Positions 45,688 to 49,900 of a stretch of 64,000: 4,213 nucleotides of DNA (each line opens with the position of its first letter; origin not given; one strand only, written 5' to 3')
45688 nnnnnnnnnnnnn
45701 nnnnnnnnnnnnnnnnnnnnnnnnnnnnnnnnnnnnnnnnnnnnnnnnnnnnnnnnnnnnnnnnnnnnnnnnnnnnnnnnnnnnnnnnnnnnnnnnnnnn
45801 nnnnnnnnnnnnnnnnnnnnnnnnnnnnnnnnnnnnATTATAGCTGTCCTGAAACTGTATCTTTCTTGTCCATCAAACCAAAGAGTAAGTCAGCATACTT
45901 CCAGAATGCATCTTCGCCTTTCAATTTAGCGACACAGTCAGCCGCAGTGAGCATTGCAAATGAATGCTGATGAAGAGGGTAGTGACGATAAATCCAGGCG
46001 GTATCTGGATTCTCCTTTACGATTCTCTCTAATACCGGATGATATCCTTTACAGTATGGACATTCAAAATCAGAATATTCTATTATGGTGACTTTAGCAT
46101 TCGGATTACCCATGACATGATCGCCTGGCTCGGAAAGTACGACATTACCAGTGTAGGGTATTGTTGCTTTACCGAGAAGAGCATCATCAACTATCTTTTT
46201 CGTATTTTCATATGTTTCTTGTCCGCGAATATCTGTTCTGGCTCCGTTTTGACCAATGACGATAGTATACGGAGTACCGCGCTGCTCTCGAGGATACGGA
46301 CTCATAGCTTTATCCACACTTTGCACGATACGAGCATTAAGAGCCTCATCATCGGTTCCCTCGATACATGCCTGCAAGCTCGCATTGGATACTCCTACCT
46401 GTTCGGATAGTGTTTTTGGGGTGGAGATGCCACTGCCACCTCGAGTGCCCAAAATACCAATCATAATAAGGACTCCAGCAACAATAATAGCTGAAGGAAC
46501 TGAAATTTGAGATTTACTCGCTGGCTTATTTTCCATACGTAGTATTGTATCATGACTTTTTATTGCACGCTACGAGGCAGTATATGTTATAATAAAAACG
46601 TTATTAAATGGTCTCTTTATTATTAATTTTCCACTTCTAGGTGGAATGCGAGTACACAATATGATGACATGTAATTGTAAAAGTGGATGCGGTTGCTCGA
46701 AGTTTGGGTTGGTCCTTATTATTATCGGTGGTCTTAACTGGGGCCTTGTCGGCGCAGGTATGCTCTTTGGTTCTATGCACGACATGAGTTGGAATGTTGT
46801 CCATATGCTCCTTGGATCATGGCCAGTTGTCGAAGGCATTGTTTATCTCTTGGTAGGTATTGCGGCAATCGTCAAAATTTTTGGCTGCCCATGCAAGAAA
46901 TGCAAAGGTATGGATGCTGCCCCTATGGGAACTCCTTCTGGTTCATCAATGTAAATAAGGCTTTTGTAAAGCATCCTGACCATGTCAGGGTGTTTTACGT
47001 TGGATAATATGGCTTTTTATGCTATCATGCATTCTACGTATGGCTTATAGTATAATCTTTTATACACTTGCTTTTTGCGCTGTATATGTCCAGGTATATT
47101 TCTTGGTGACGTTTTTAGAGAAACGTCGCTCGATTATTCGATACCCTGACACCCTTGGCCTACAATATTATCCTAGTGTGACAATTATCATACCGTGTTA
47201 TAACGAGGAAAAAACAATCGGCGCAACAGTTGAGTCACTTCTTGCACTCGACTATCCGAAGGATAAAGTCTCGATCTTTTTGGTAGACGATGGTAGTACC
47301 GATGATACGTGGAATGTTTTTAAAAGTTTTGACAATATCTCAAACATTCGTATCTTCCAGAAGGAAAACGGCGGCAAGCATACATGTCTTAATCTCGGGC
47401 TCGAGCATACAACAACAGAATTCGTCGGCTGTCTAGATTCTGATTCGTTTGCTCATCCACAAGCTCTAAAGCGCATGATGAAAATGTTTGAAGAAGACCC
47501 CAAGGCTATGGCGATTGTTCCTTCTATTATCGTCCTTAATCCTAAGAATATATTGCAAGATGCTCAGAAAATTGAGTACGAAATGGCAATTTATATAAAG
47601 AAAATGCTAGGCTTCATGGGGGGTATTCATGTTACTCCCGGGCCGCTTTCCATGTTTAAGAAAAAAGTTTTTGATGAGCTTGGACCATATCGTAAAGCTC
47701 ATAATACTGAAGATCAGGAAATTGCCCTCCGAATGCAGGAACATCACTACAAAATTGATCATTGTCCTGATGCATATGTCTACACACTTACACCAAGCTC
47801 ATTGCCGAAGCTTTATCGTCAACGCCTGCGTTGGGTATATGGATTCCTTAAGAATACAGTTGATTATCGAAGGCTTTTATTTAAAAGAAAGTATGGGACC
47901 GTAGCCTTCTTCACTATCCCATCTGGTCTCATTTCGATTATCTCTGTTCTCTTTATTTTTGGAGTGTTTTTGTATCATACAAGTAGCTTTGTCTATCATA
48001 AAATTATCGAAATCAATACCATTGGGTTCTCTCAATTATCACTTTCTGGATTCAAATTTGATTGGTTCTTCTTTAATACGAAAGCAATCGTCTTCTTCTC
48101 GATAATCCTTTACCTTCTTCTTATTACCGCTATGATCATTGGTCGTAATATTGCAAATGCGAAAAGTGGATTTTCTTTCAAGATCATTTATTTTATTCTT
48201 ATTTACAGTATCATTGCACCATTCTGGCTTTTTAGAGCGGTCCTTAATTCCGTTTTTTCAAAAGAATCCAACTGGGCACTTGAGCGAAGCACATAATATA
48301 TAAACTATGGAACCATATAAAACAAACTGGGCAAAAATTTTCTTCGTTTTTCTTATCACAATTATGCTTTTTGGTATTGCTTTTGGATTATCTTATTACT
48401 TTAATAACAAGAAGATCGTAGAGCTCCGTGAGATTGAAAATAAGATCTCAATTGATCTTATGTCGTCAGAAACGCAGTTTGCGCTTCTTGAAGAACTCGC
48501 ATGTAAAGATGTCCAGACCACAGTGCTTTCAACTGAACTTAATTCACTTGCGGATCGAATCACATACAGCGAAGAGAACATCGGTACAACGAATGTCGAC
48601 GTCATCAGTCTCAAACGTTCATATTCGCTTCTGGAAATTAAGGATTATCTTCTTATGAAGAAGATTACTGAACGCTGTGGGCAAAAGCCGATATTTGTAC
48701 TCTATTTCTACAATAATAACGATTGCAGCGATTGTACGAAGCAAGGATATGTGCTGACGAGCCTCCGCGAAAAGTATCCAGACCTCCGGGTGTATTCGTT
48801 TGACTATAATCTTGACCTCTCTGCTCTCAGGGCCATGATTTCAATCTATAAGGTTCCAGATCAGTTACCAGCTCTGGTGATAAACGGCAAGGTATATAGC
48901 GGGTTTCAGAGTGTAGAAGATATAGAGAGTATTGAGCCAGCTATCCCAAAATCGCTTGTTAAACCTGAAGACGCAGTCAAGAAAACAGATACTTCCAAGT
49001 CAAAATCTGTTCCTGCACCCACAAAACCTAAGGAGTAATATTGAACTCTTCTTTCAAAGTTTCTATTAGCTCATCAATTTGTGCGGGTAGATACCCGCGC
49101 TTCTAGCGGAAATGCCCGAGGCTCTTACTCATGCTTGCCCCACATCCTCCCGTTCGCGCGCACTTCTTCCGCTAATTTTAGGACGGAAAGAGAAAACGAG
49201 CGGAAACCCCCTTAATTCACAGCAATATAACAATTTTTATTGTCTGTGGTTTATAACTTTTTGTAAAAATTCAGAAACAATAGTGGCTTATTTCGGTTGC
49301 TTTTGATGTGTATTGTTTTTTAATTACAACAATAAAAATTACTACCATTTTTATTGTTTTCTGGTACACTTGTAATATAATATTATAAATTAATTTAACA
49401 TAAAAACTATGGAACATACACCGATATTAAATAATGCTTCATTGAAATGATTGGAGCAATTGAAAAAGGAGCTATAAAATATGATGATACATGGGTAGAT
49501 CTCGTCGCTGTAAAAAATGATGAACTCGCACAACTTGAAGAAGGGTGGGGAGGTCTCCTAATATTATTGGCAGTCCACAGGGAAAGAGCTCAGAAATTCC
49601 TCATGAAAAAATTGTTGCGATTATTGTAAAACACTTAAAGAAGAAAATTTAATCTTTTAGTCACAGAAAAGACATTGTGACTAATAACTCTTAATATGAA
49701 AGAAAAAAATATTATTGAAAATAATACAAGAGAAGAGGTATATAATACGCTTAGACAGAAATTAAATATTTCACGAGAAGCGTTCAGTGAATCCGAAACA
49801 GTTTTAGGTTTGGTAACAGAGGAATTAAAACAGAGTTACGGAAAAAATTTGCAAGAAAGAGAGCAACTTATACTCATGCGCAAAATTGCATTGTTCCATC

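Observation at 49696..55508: Three-gene cluster of large multidomain proteins: adenylate-kinase-like P-loop plus HD phosphohydrolase, P-loop plus Nudix-like, and a 701-aa unknown (candidate novel nucleotide or nucleic-acid end-processing or defence system)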

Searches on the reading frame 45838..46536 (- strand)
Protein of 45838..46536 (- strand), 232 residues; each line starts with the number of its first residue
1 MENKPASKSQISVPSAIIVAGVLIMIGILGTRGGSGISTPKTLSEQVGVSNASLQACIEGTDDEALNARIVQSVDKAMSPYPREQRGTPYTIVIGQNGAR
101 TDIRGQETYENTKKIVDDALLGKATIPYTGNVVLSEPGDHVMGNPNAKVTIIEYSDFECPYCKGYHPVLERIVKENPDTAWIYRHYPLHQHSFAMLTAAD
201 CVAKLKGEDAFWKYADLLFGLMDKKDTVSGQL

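Call 80: search_protein_families(library=pfam, proteins=[window:45838-46536:-], max_evalue=0.001)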
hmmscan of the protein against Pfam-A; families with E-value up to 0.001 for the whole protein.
window:45838-46536:- (232 aa): 3 families
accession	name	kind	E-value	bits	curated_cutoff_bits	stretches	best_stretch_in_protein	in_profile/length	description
PF13462.12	Thioredoxin_4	-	1.3e-14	55.2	23.2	1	137-219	3-87/165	Thioredoxin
PF01323.26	DSBA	-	4.4e-07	30.3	25.6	1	150-191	1-42/191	DSBA-like thioredoxin domain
PF18400.7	Thioredoxin_12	-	0.00077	19.8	26.1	0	137-190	132-186/190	Thioredoxin-like domain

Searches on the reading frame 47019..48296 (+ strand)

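Call 3: search_protein_families(library=pfam, proteins=[window:47019-48296:+], max_evalue=0.1)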
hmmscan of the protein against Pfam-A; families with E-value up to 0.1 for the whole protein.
window:47019-48296:+ (425 aa): 9 families
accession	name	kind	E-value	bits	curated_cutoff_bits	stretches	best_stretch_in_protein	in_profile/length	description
PF00535.33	Glycos_transf_2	-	4e-33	115.2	23.3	1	55-221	1-167/168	Glycosyl transferase family 2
PF13641.12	Glyco_tranf_2_3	-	1.1e-30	107.8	27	1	52-275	1-230/230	Glycosyltransferase like family 2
PF13632.12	Glyco_trans_2_3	-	7.1e-21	75.4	27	1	137-357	3-183/198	Glycosyl transferase family group 2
PF10111.15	Glyco_tranf_2_2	-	3.9e-12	46.7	27.3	1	55-263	1-223/276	Glycosyltransferase like family 2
PF13506.12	Glyco_transf_21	-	2.1e-09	37.5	21.7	1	123-272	21-172/174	Glycosyl transferase family 21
PF03142.21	Chitin_synth_2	-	5.4e-08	32.4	27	1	126-218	195-289/527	Chitin synthase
PF03552.20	Cellulose_synt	-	0.0021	17.1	24.7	1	69-97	20-48/722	Cellulose synthase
PF13704.12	Glyco_tranf_2_4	-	0.029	15.3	27.5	1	62-144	2-83/98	Glycosyl transferase family 2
PF13880.12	Acetyltransf_13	-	0.033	14.4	22.8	1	322-356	31-65/69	ESCO1/2 acetyl-transferase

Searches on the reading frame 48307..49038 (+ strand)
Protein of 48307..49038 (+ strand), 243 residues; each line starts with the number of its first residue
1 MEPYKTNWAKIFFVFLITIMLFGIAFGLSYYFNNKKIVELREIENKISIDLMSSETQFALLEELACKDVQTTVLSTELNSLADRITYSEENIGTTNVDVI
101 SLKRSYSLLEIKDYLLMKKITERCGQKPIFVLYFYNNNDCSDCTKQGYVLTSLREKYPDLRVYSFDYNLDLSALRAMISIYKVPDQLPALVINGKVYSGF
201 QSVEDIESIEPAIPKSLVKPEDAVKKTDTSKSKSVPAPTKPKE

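Call 3: search_protein_families(library=pfam, proteins=[window:48307-49038:+], max_evalue=0.1)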
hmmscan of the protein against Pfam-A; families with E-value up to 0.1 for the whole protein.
window:48307-49038:+ (243 aa): 1 family
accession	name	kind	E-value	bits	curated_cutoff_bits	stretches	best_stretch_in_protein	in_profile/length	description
PF00578.27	AhpC-TSA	-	0.087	13.2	26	0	129-159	27-57/124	AhpC/TSA family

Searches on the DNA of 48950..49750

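Call 51: search_rna_families(source=window, start=48950, end=49750, threshold=evalue, max_evalue=1)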
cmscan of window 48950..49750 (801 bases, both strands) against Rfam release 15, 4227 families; matches with E-value up to 1: 0.
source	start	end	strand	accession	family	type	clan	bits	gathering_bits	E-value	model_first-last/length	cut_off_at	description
